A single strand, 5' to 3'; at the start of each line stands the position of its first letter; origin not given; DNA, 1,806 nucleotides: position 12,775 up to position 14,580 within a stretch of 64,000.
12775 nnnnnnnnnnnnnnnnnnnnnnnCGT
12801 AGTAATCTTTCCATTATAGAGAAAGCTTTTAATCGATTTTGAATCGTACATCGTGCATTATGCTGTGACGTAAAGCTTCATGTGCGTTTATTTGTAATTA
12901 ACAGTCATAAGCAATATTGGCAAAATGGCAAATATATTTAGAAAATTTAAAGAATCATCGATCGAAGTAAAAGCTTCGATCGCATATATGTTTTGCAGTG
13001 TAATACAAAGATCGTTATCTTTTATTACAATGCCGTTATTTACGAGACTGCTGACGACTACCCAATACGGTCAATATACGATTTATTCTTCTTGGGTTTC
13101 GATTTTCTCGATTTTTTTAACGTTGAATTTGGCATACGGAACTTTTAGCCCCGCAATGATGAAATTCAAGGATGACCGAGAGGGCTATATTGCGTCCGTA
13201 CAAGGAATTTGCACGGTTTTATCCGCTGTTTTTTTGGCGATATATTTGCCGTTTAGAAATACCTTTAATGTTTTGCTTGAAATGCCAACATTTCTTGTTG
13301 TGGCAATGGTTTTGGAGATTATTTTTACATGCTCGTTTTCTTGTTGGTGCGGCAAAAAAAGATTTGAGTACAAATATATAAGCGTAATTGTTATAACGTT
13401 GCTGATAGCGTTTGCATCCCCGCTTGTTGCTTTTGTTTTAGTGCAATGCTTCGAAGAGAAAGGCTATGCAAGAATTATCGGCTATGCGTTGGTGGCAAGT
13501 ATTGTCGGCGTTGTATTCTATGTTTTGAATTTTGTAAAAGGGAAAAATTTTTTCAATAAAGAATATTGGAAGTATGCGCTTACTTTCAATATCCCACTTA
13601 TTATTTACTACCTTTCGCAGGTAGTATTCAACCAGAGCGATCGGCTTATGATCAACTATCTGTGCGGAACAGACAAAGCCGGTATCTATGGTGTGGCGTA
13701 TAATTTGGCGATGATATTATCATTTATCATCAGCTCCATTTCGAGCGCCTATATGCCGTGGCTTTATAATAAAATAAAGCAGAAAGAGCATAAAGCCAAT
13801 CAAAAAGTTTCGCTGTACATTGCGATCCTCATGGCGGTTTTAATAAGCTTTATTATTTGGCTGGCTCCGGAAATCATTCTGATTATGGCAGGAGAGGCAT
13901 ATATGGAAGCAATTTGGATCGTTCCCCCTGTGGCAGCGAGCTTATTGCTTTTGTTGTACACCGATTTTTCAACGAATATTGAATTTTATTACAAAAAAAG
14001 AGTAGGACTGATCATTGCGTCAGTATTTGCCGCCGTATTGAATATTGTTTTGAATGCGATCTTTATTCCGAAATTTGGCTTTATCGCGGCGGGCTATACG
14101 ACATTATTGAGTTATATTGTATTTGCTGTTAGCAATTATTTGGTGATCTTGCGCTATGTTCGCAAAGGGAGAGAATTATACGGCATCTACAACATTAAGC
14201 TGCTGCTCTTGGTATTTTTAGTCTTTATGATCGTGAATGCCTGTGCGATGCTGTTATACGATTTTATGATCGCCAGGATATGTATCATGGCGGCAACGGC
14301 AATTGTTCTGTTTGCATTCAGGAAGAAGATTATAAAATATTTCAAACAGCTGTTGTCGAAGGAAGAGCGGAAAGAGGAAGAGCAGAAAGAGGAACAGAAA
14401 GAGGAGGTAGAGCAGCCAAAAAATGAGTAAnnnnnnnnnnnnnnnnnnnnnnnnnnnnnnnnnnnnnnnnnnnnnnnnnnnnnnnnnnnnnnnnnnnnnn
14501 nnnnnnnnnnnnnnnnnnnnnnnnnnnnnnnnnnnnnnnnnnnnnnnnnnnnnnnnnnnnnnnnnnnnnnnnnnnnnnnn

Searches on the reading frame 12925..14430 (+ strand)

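Call 46: search_protein_families(library=pfam, proteins=[window:12925-14430:+])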
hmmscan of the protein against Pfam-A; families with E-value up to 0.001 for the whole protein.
window:12925-14430:+ (501 aa): 2 families
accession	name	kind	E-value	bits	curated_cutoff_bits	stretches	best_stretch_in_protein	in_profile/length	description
PF01943.22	Polysacc_synt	-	2.6e-24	86.5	28.2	1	18-280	5-270/274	Polysaccharide biosynthesis protein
PF13440.11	Polysacc_synt_3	-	2.7e-12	47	23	1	39-330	2-292/293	Polysaccharide biosynthesis protein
